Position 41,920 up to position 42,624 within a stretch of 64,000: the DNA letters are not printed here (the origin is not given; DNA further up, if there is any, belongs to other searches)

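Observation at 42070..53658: Surface/attachment locus: two proteins sharing a VirB2/TrbC-pilin-like N-terminal module, one of them a 3192-aa multidomain giant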

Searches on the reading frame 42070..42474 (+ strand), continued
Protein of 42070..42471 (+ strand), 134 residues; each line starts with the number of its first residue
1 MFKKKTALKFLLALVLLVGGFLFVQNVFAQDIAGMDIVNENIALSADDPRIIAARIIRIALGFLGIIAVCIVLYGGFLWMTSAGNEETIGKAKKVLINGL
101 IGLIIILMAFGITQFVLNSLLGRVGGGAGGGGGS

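Call 48: fold_search(model_id=the predicted structure, library=pdb)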
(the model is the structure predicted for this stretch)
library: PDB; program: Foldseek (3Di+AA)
matches with E <= 10: 206; with E <= 0.001: 0
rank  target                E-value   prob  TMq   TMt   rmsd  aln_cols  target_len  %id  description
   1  9vub_A                1.4e-01  0.99  0.52  0.19  15.4       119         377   13  channel C complex with 3 (released 2026-03-11)
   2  9vub_C                2.7e-01  0.97  0.52  0.19  15.5       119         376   13  channel C complex with 3 (released 2026-03-11)
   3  9o85_A                1.2e+00  0.63  0.50  0.19  15.6       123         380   14  Cryo-EM structure of KCa2.2_I/calmodulin channel in complex with rimtuzalcap (released 2025-06-18)
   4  6cnn_A                1.3e+00  0.77  0.52  0.20  14.0       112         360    9  Cryo-EM structure of the human SK4/calmodulin channel complex in the Ca2+ bound state I (released 2018-05-02)
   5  1a91_MODEL_1_A        1.4e+00  0.51  0.36  0.53   3.4        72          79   18  SUBUNIT C OF THE F1FO ATP SYNTHASE OF ESCHERICHIA COLI; NMR, 10 STRUCTURES (released 1998-07-01)
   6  9rxe_MODEL_1_A        1.8e+00  0.72  0.39  0.49   2.4        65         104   14  Solution structure of the HR1c domain of human PKN1 (released 2025-12-31)
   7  9y5q_A                2.1e+00  0.75  0.54  0.21   9.4       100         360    8  Cryo EM structure of KCa3.1_R355K_I/calmodulin channel in complex with rimtuzalcap (released 2025-10-15)
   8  6h2f_C                2.1e+00  0.63  0.38  0.16   2.3        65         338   22  Structure of the pre-pore AhlB of the tripartite alpha-pore forming toxin, AHL, from Aeromonas hydrophila. (released 2019-07-10)
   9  8v2g_A                2.4e+00  0.51  0.47  0.18  16.2       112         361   12  Cryo-EM structure of the KCa2.2 channel in apo state (released 2025-04-23)
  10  9sv3_D                2.5e+00  0.82  0.42  0.25   1.3        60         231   10  Local refinement of EloB/EloC/VHL/CV2a/14-3-3zeta/ERa from pose 1 (released 2025-12-03)
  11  6cnm_A                2.7e+00  0.41  0.46  0.18  13.8       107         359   10  Cryo-EM structure of the human SK4/calmodulin channel complex (released 2018-05-02)
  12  9vuc_B                2.7e+00  0.35  0.41  0.16  16.6       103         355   14  channel B complex with 2 (released 2026-03-11)
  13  4nkg_D                2.7e+00  0.20  0.28  0.49   4.4        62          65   16  Crystal structure of SspH1 LRR domain in complex PKN1 HR1b domain (released 2013-12-11)
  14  8tun_H                2.7e+00  0.10  0.21  0.14  24.9        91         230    8  S. thermodepolymerans KpsM-KpsE in Glycolipid 1 state with rigid body fitted KpsT (released 2024-04-17)
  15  9qgy_G                3.1e+00  0.20  0.34  0.16   4.5        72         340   14  Structure of the YbjP lipoprotein bound to the MacAB-TolC tripartite efflux pump (released 2026-03-25)
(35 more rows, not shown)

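Call 56: search_protein_representatives(alignment_id=A2)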
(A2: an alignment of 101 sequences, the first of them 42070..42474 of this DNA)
Query: 101 sequences, 134 profile positions. Proteins with E-value up to 0.001 (for the whole library): 69266; up to 1e-10: 23351; up to 1e-30: 909. The best 150 are listed.
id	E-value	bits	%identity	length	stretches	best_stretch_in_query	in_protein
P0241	1.9e-67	241.5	-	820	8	61-124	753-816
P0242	2.0e-62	225.3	-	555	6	6-120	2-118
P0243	2.5e-62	224.9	-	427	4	43-125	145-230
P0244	3.2e-60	218.2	-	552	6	50-125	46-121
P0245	1.5e-57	209.4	-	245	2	6-132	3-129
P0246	7.6e-54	197.5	-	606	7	58-120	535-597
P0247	9.2e-53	194.0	-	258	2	5-132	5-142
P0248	1.8e-51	189.8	-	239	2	41-132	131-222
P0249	1.2e-50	187.2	-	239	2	39-130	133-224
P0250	2.2e-50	186.3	-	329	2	47-132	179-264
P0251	5.9e-50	184.9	-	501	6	55-127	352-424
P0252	2.3e-49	183.0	-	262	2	13-133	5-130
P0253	3.6e-49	182.4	-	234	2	42-127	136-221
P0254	1.6e-48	180.3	-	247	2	6-132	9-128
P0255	4.7e-48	178.8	-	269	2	48-131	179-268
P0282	4.8e-41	156.1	-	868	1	5-132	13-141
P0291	8.2e-40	152.1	-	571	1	7-131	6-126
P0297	1.3e-39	151.4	-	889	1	5-131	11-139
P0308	3.4e-39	150.1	-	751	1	5-132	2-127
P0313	5.8e-39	149.3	-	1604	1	10-132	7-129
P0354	3.0e-37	143.8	-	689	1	3-131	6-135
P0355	3.0e-37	143.8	-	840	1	11-132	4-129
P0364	6.0e-37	142.8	-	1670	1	7-132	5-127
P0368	9.2e-37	142.2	-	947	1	4-131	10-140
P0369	1.0e-36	142.0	-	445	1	11-132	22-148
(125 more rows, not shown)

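Call 58: search_protein_families(library=pfam, proteins=[P0282, P0291, P0297, P0308, P0313, P0364, P0368, P0354, P0355, P0369], max_evalue=0.001)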
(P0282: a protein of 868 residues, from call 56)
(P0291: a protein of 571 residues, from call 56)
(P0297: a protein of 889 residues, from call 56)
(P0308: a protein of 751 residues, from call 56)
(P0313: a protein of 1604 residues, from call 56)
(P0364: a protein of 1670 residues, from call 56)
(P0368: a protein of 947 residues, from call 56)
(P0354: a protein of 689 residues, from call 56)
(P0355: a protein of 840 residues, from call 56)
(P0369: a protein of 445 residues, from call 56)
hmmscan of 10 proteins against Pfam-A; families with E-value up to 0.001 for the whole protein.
P0282 (868 aa): 2 families
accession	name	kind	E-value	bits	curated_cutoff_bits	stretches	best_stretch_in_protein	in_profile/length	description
PF13205.12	Big_5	-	2.8e-13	50.9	23.6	2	711-776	4-71/105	Bacterial Ig-like domain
PF18895.5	T4SS_pilin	-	4.5e-07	30.3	26.6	1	68-132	8-71/71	Type IV secretion system pilin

P0291 (571 aa): 2 families
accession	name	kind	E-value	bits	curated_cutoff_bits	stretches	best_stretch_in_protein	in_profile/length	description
PF13205.12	Big_5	-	6.7e-22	78.7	23.6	3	446-534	3-93/105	Bacterial Ig-like domain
PF18895.5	T4SS_pilin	-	1e-07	32.3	26.6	1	54-118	8-71/71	Type IV secretion system pilin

P0297 (889 aa): 2 families
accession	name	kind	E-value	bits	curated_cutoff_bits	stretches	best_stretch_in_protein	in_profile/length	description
PF13205.12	Big_5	-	6.4e-09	36.9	23.6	0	744-794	3-55/105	Bacterial Ig-like domain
PF18895.5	T4SS_pilin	-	4.4e-07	30.3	26.6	1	68-131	9-71/71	Type IV secretion system pilin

P0308 (751 aa): 1 family
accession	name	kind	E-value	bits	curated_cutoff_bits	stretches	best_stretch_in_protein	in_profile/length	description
PF18895.5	T4SS_pilin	-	8.4e-07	29.4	26.6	1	66-118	20-71/71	Type IV secretion system pilin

P0313 (1604 aa): 3 families
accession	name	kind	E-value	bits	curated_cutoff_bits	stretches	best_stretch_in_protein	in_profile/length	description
PF18895.5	T4SS_pilin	-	2.1e-09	37.8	26.6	1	56-120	8-71/71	Type IV secretion system pilin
PF01833.30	TIG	-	1.5e-07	31.7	20.9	1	658-750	1-83/84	IPT/TIG domain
PF13205.12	Big_5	-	1.6e-07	32.4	23.6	0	186-303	6-105/105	Bacterial Ig-like domain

P0364 (1670 aa): 4 families
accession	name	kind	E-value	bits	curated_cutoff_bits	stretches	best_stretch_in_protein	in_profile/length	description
PF00041.27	fn3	-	2.5e-11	44.1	25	1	1588-1659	4-75/84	Fibronectin type III domain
PF01833.30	TIG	-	1.9e-10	41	20.9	1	426-520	1-83/84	IPT/TIG domain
PF18895.5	T4SS_pilin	-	2e-06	28.2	26.6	1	56-118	10-71/71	Type IV secretion system pilin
PF13205.12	Big_5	-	2.3e-05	25.5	23.6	0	1093-1146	4-57/105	Bacterial Ig-like domain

P0368 (947 aa): 2 families
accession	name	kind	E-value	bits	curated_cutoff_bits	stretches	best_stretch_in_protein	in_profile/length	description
PF13205.12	Big_5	-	1.7e-10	42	23.6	1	164-262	6-79/105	Bacterial Ig-like domain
PF18895.5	T4SS_pilin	-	1.7e-07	31.6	26.6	1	77-132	20-71/71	Type IV secretion system pilin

P0354 (689 aa): 2 families
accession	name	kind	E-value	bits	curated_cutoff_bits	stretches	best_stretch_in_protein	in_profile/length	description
PF18895.5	T4SS_pilin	-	1.6e-05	25.3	26.6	1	63-127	8-71/71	Type IV secretion system pilin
PF13205.12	Big_5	-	3e-05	25.1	23.6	0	159-195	6-43/105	Bacterial Ig-like domain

P0355 (840 aa): 1 family
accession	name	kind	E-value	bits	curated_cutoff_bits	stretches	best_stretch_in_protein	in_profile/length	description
PF18895.5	T4SS_pilin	-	1.4e-06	28.7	26.6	1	55-120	7-71/71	Type IV secretion system pilin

P0369 (445 aa): 2 families
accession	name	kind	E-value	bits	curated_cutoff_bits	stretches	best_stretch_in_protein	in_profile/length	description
PF17957.7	Big_7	-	1.3e-07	32.5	24.1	1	300-363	1-60/70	Bacterial Ig domain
PF18895.5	T4SS_pilin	-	2.1e-05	24.9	26.6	1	75-139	8-71/71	Type IV secretion system pilin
